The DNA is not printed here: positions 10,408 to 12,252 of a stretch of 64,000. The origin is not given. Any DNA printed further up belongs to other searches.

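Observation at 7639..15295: Six-gene membrane-bound hydrogenase-like complex whose 'large subunit' lacks both NiFe-ligating CxxC motifs (Ehr-like)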

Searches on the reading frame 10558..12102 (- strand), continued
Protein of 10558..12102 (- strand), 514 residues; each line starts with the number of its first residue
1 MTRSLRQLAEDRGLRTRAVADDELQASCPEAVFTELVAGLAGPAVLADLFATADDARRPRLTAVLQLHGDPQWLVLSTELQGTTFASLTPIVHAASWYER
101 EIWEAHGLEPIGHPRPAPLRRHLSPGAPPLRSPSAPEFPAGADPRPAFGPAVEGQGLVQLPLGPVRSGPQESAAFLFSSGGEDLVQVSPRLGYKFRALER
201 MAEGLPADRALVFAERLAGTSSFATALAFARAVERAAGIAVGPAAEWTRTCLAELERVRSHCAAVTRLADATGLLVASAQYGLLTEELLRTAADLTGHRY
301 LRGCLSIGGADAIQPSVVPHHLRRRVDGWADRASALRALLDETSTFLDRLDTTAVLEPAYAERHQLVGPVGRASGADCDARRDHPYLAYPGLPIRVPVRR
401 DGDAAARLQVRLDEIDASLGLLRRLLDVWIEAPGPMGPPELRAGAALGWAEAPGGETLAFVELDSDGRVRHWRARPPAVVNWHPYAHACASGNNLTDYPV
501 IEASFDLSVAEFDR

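Call 69: find_homologous_proteins(query=P0241, max_evalue=1e-20)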
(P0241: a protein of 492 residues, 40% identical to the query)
Query P0241 (492 aa): 2805 proteins with E <= 1e-20 among 8000 candidates; the best 120 are listed.
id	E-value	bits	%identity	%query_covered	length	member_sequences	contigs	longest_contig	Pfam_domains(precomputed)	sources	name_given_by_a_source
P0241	0.0e+0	1083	100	100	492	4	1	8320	PF00329.26,PF00346.25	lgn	-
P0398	1.3e-146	507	54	97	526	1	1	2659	PF00374.25,PF00329.26,PF00346.25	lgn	-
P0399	3.2e-144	500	53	97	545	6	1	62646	PF00329.26,PF00346.25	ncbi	-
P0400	1.4e-142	494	53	98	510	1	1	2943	PF00374.25,PF00329.26,PF00346.25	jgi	jgi:Ni,Fe-hydrogenase III large subunit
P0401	6.1e-142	492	56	98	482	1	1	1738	PF00374.25,PF00329.26,PF00346.25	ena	-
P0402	6.7e-142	492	53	97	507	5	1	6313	PF00374.25,PF00329.26,PF00346.25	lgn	-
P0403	6.6e-141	489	52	98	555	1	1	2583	PF00329.26,PF00346.25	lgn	-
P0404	2.7e-140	487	52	95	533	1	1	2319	PF00374.25,PF00329.26,PF00346.25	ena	-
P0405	3.4e-137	476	51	99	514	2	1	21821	PF00329.26,PF00346.25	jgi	jgi:Ni,Fe-hydrogenase III large subunit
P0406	5.3e-137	476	52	99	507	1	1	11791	PF00374.25,PF00329.26,PF00346.25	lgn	-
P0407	6.0e-137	476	52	98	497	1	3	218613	PF00329.26,PF00346.25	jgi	jgi:formate hydrogenlyase subunit 5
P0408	1.7e-136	474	53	95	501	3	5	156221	PF00329.26,PF00346.25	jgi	jgi:Ni,Fe-hydrogenase III large subunit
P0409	3.1e-136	473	52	95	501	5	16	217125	PF00329.26,PF00346.25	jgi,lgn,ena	jgi:Ni,Fe-hydrogenase III large subunit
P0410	5.0e-135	469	51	99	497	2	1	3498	PF00329.26,PF00346.25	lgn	-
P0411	1.4e-134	468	51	98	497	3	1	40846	PF00329.26,PF00346.25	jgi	jgi:formate hydrogenlyase subunit 5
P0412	2.8e-134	467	54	92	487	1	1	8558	PF00329.26,PF00346.25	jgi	jgi:formate hydrogenlyase subunit 5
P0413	1.1e-133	465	51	99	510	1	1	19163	PF00329.26,PF00346.25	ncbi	-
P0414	1.1e-133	465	54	94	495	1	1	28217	PF00329.26,PF00346.25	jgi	jgi:Ni,Fe-hydrogenase III large subunit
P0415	1.2e-133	465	51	98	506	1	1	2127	PF00329.26,PF00346.25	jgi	jgi:formate hydrogenlyase subunit 5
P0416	2.8e-133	464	52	92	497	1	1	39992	PF00329.26,PF00346.25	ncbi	-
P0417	4.7e-133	463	51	95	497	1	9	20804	PF00329.26,PF00346.25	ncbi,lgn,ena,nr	ncbi:MAG: NADH-quinone oxidoreductase subunit C [Actinobacteria bacterium]|nr:NADH-quinone oxidoredu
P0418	5.6e-133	463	52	96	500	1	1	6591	PF00329.26,PF00346.25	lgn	-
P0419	6.1e-133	462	52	97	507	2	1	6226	PF00329.26,PF00346.25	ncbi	ncbi:MAG: NADH-quinone oxidoreductase subunit C [Acidimicrobiales bacterium]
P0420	7.2e-133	462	51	100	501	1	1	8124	PF00329.26,PF00346.25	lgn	-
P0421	8.0e-133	462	51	97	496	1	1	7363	PF00329.26,PF00346.25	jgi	jgi:formate hydrogenlyase subunit 5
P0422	1.6e-132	461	51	100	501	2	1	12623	PF00329.26,PF00346.25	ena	-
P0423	1.9e-132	461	52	96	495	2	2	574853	PF00374.25,PF00329.26,PF00346.25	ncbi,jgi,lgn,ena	-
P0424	2.1e-132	461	52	97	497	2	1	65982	PF00329.26,PF00346.25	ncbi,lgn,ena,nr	ncbi:MAG TPA: NADH-quinone oxidoreductase subunit C [Acidimicrobiales bacterium]|nr:NADH-quinone oxi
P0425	2.3e-132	461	51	95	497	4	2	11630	PF00329.26,PF00346.25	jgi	jgi:formate hydrogenlyase subunit 5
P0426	3.2e-132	460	52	97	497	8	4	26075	PF00329.26,PF00346.25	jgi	jgi:formate hydrogenlyase subunit 5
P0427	3.3e-132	460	52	98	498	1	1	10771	PF00329.26,PF00346.25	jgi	jgi:formate hydrogenlyase subunit 5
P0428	5.5e-132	459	52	95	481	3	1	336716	PF00329.26,PF00346.25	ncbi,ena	-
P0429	9.3e-132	458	50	100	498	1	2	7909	PF00329.26,PF00346.25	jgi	jgi:formate hydrogenlyase subunit 5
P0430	9.4e-132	458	50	95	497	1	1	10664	PF00329.26,PF00346.25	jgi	jgi:formate hydrogenlyase subunit 5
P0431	1.3e-131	458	54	89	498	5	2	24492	PF00329.26,PF00346.25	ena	-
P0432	1.6e-131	458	50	99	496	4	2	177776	PF00329.26,PF00346.25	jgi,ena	-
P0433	1.9e-131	457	50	99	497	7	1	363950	PF00329.26,PF00346.25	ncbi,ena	-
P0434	2.7e-131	457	51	98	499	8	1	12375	PF00329.26,PF00346.25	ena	-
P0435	3.5e-131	457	50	97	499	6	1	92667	PF00329.26,PF00346.25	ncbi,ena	-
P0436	3.6e-131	457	51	99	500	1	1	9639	PF00329.26,PF00346.25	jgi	jgi:formate hydrogenlyase subunit 5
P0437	4.4e-131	456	51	98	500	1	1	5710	PF00329.26,PF00346.25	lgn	-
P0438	4.7e-131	456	52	98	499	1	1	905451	PF00329.26,PF00346.25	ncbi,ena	-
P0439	5.2e-131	456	53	94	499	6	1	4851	PF00329.26,PF00346.25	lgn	-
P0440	9.4e-131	455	50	100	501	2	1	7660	PF00329.26,PF00346.25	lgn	-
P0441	1.2e-130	455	51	97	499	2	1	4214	PF00329.26,PF00346.25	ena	-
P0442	1.2e-130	455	52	95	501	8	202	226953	PF00329.26,PF00346.25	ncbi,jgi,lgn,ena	ncbi:MAG: NADH-quinone oxidoreductase subunit C [Acidimicrobiales bacterium]|jgi:Ni,Fe-hydrogenase I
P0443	1.8e-130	454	51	98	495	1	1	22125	PF00329.26,PF00346.25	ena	-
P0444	3.2e-130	453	50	100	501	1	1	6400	PF00329.26,PF00346.25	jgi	-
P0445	3.4e-130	453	48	100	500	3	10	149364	PF00329.26,PF00346.25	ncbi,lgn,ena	-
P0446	3.6e-130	453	51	98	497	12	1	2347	PF00329.26,PF00346.25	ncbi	-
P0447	4.0e-130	453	50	98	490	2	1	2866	PF00329.26,PF00346.25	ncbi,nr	ncbi:MAG TPA: NADH-quinone oxidoreductase subunit C [Acidimicrobiales bacterium]|nr:NADH-quinone oxi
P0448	5.6e-130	453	50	97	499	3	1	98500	PF00329.26,PF00346.25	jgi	jgi:Ni,Fe-hydrogenase III large subunit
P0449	6.1e-130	452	50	100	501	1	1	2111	PF00329.26,PF00346.25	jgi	jgi:Ni,Fe-hydrogenase III large subunit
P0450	6.1e-130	452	52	95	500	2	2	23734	PF00374.25,PF00329.26,PF00346.25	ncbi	ncbi:MAG: hydrogenase large subunit [Acidimicrobiales bacterium]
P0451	6.2e-130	452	53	94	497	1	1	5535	PF00374.25,PF00329.26,PF00346.25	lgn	-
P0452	8.8e-130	452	50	99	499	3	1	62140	PF00329.26,PF00346.25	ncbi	-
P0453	9.4e-130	452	50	98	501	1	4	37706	PF00329.26,PF00346.25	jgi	jgi:formate hydrogenlyase subunit 5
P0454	1.0e-129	452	50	98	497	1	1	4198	PF00374.25,PF00329.26,PF00346.25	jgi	jgi:formate hydrogenlyase subunit 5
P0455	1.1e-129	452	52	96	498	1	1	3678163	PF00329.26,PF00346.25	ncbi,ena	-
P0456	1.1e-129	452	50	98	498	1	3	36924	PF00329.26,PF00346.25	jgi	jgi:formate hydrogenlyase subunit 5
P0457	1.3e-129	451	50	99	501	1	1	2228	PF00374.25,PF00329.26,PF00346.25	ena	-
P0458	1.4e-129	451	53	97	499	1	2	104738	PF00329.26,PF00346.25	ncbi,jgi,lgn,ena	-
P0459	1.4e-129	451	50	99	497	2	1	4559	PF00374.25,PF00329.26,PF00346.25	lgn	-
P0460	1.7e-129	451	51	99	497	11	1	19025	PF00329.26,PF00346.25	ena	-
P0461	1.9e-129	451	50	98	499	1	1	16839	PF00374.25,PF00329.26,PF00346.25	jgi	jgi:formate hydrogenlyase subunit 5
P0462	2.0e-129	451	51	97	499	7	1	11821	PF00329.26,PF00346.25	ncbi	ncbi:MAG: NADH-quinone oxidoreductase subunit C [Acidimicrobiales bacterium]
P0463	2.5e-129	450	50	99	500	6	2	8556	PF00329.26,PF00346.25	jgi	jgi:Ni,Fe-hydrogenase III large subunit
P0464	2.6e-129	450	50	99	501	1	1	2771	PF00329.26,PF00346.25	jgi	jgi:Ni,Fe-hydrogenase III large subunit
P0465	2.6e-129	450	50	99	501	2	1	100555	PF00329.26,PF00346.25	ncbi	ncbi:MAG: NADH-quinone oxidoreductase subunit C [Acidimicrobiales bacterium]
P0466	2.7e-129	450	51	97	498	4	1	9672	PF00374.25,PF00329.26,PF00346.25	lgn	-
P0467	2.8e-129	450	48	98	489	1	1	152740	PF00329.26,PF00346.25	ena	-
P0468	3.3e-129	450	52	95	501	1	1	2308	PF00374.25,PF00329.26,PF00346.25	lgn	-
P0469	3.8e-129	450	51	98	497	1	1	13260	PF00329.26,PF00346.25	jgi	jgi:formate hydrogenlyase subunit 5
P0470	6.0e-129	449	50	99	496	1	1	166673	PF00329.26,PF00346.25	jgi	jgi:formate hydrogenlyase subunit 5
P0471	8.6e-129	449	53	96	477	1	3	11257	PF00329.26,PF00346.25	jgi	-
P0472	9.0e-129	449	51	95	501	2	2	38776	PF00329.26,PF00346.25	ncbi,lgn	-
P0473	1.0e-128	448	51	95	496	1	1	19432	PF00374.25,PF00329.26,PF00346.25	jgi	jgi:formate hydrogenlyase subunit 5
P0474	1.2e-128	448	51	97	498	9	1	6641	PF00374.25,PF00329.26,PF00346.25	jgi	jgi:Ni,Fe-hydrogenase III large subunit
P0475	1.6e-128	448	51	96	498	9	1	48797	PF00374.25,PF00329.26,PF00346.25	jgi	jgi:Ni,Fe-hydrogenase III large subunit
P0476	1.8e-128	448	50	98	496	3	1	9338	PF00329.26,PF00346.25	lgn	-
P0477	2.1e-128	447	51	98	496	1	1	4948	PF00374.25,PF00329.26,PF00346.25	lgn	-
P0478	2.7e-128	447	49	100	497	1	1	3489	PF00329.26,PF00346.25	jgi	jgi:formate hydrogenlyase subunit 5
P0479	3.7e-128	447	50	99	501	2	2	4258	PF00329.26,PF00346.25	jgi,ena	jgi:Ni,Fe-hydrogenase III large subunit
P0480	5.1e-128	446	50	98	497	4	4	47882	PF00329.26,PF00346.25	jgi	jgi:formate hydrogenlyase subunit 5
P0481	7.7e-128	446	50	100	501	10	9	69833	PF00329.26,PF00346.25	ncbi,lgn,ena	-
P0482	8.3e-128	445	51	98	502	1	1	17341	PF00329.26,PF00346.25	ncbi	ncbi:MAG: hydrogenase large subunit [Acidimicrobiales bacterium]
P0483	8.7e-128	445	51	100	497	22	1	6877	PF00329.26,PF00346.25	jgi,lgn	jgi:Ni,Fe-hydrogenase III large subunit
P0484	9.4e-128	445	51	95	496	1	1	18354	PF00374.25,PF00329.26,PF00346.25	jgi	jgi:formate hydrogenlyase subunit 5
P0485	2.6e-127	444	49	98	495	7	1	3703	PF00329.26,PF00346.25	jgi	jgi:Ni,Fe-hydrogenase III large subunit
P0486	2.7e-127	444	52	95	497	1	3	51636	PF00329.26,PF00346.25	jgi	jgi:formate hydrogenlyase subunit 5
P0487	2.8e-127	444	50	98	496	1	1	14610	PF00374.25,PF00329.26,PF00346.25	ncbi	-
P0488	3.1e-127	444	50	97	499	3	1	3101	PF00374.25,PF00329.26,PF00346.25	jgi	-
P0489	3.2e-127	444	53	99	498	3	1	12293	PF00329.26,PF00346.25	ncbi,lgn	ncbi:MAG: NADH-quinone oxidoreductase subunit C [Acidimicrobiales bacterium]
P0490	4.7e-127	443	50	98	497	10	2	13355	PF00329.26,PF00346.25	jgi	jgi:formate hydrogenlyase subunit 5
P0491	5.6e-127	443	50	99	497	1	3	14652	PF00329.26,PF00346.25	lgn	-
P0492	5.8e-127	443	51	95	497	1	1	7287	PF00329.26,PF00346.25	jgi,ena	-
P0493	7.0e-127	442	47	99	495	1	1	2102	PF00329.26,PF00346.25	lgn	-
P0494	7.7e-127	442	50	97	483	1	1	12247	PF00329.26,PF00346.25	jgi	jgi:Ni,Fe-hydrogenase III large subunit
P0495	7.7e-127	442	47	99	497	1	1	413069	PF00329.26,PF00346.25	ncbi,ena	-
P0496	7.9e-127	442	50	98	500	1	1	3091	PF00329.26,PF00346.25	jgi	jgi:Ni,Fe-hydrogenase III large subunit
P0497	9.4e-127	442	49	97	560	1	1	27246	PF00329.26,PF00346.25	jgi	jgi:formate hydrogenlyase subunit 5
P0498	9.7e-127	442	50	99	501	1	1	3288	PF00329.26,PF00346.25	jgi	jgi:formate hydrogenlyase subunit 5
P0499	1.4e-126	441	51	95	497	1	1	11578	PF00374.25,PF00329.26,PF00346.25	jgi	jgi:formate hydrogenlyase subunit 5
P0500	1.8e-126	441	49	95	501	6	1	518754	PF00374.25,PF00329.26,PF00346.25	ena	-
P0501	1.8e-126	441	50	98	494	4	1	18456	PF00329.26,PF00346.25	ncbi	ncbi:MAG: NADH-quinone oxidoreductase subunit C [Acidimicrobiales bacterium]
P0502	2.1e-126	441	50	98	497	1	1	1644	PF00329.26,PF00346.25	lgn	-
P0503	2.2e-126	441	50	98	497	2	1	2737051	PF00329.26,PF00346.25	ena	-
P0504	2.3e-126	441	51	92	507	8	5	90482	PF00329.26,PF00346.25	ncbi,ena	-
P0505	2.8e-126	440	50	95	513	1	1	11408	PF00329.26,PF00346.25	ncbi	-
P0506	2.9e-126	440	49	99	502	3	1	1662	PF00329.26,PF00346.25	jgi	jgi:formate hydrogenlyase subunit 5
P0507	3.9e-126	440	50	100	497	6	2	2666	PF00329.26,PF00346.25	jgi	jgi:Ni,Fe-hydrogenase III large subunit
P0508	4.3e-126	440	51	98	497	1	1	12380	PF00374.25,PF00329.26,PF00346.25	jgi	jgi:formate hydrogenlyase subunit 5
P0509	4.3e-126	440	50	95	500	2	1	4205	PF00329.26,PF00346.25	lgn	-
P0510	6.4e-126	439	53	89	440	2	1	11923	PF00374.25,PF00329.26,PF00346.25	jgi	jgi:formate hydrogenlyase subunit 5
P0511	7.3e-126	439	51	98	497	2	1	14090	PF00329.26,PF00346.25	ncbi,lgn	-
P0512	1.4e-125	438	51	97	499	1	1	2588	PF00329.26,PF00346.25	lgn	-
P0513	1.4e-125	438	48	98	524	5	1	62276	PF00374.25,PF00329.26,PF00346.25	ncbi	-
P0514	1.7e-125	438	52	97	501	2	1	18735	PF00329.26,PF00346.25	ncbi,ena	-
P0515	2.0e-125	438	51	95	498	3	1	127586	PF00329.26,PF00346.25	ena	-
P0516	3.4e-125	437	49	98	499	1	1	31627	PF00374.25,PF00329.26,PF00346.25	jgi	jgi:formate hydrogenlyase subunit 5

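Call 83: predict_structure(alignment_id=A2)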
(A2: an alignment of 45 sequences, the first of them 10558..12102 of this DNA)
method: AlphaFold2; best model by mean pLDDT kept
length: 514 residues; sequences in the alignment: 45
mean_pLDDT: 86.4   pTM: 0.89
mean pLDDT of the five models: 86.4, 85.0, 84.8, 84.7, 84.3
residues with pLDDT >= 90: 326; 70-90: 117; 50-70: 51; < 50: 20
segments of 3 or more residues with pLDDT < 50: 136-147, 166-170
pLDDT, mean of each block of 10 residues (from residue 1): 87 94 96 97 94 85 95 97 94 92 89 82 62 51 46 73 55 71 77 73 93 86 95 95 92 96 95 94 96 90 90 67 94 96 93 91 92 94 95 95 96 98 92 73 95 94 96 86 82 73 81 51
secondary structure, 60 per line:
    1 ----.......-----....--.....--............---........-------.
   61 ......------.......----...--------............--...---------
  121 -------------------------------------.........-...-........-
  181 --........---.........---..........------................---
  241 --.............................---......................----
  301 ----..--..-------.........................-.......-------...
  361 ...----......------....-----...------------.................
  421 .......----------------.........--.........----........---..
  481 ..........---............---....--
elements in order: H5-11 E17-20 E23-27 H30-41 E45-52 E60-66 E73-79 E84-86 H95-106 E109-111 E158-166 E172-179 E183-190 H194-202 H207-215 H222-237 H243-271 H275-296 H318-342 H344-350 H358-363 H368-373 H380-383 H404-427 E444-452 E455-463 E468-475 H479-490 H495-505 H509-512

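Call 85: fold_search(model_id=the predicted structure, library=pdb)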
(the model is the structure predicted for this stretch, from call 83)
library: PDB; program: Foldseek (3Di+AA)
matches with E <= 10: 446; with E <= 0.001: 259
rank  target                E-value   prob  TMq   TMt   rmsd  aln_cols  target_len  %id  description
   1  7z0s_E                7.4e-33  1.00  0.91  0.89   2.8       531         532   26  Structure of the Escherichia coli formate hydrogenlyase complex (anaerobic preparation, without formate dehydrogenase  (released 2022-09-28)
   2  7p7l_C                3.6e-27  1.00  0.86  0.76   3.7       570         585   20  Complex I from E. coli, DDM/LMNG-purified, with NADH and FMN, Open state (released 2022-09-21)
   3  7z84_C                2.3e-26  1.00  0.87  0.77   3.4       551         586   20  Complex I from E. coli, DDM/LMNG-purified, under Turnover at pH 8, Open-ready state (released 2022-09-21)
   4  7z7t_C                3.4e-26  1.00  0.87  0.77   3.8       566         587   20  Complex I from E. coli, LMNG-purified, under Turnover at pH 6, Open state (released 2022-09-21)
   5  7z7v_C                5.7e-26  1.00  0.86  0.75   3.4       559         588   20  Complex I from E. coli, LMNG-purified, under Turnover at pH 6, Open-ready state (released 2022-09-21)
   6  7p7j_C                7.0e-26  1.00  0.86  0.76   4.4       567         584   20  Complex I from E. coli, DDM/LMNG-purified, with DQ, Open state (released 2022-09-21)
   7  7zci_C                8.5e-26  1.00  0.83  0.74   4.4       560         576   20  Complex I from E. coli, LMNG-purified, under Turnover at pH 6, Resting state (released 2022-09-21)
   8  7p64_C                1.0e-25  1.00  0.86  0.76   3.9       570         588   20  Complex I from E. coli, DDM/LMNG-purified, under Turnover at pH 6, Open state (released 2022-09-21)
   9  7z7r_C                1.1e-25  1.00  0.82  0.73   5.0       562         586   20  Complex I from E. coli, LMNG-purified, Apo, Open-ready state (released 2022-09-21)
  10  7q5y_B                1.4e-25  1.00  0.82  0.73   6.3       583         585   20  Structure of NADH:ubichinon oxidoreductase (complex I) of the hyperthermophilic eubacterium Aquifex aeolicus (released 2022-11-16)
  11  7p63_C                1.6e-25  1.00  0.86  0.75   5.6       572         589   20  Complex I from E. coli, DDM/LMNG-purified, under Turnover at pH 6, Closed state (released 2022-09-21)
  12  7p7k_C                1.9e-25  1.00  0.82  0.75   4.5       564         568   20  Complex I from E. coli, DDM/LMNG-purified, with DQ, Resting state (released 2022-09-21)
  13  7p61_C                3.1e-25  1.00  0.85  0.77   3.6       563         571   19  Complex I from E. coli, DDM-purified, with NADH, Resting state (released 2022-09-21)
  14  7p69_C                4.6e-25  1.00  0.82  0.74   4.1       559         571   20  Complex I from E. coli, DDM/LMNG-purified, under Turnover at pH 6, Resting state (released 2022-09-21)
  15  7nz1_D                3.4e-24  1.00  0.84  0.76   4.9       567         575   20  Respiratory complex I from Escherichia coli - focused refinement of cytoplasmic arm (released 2021-08-18)
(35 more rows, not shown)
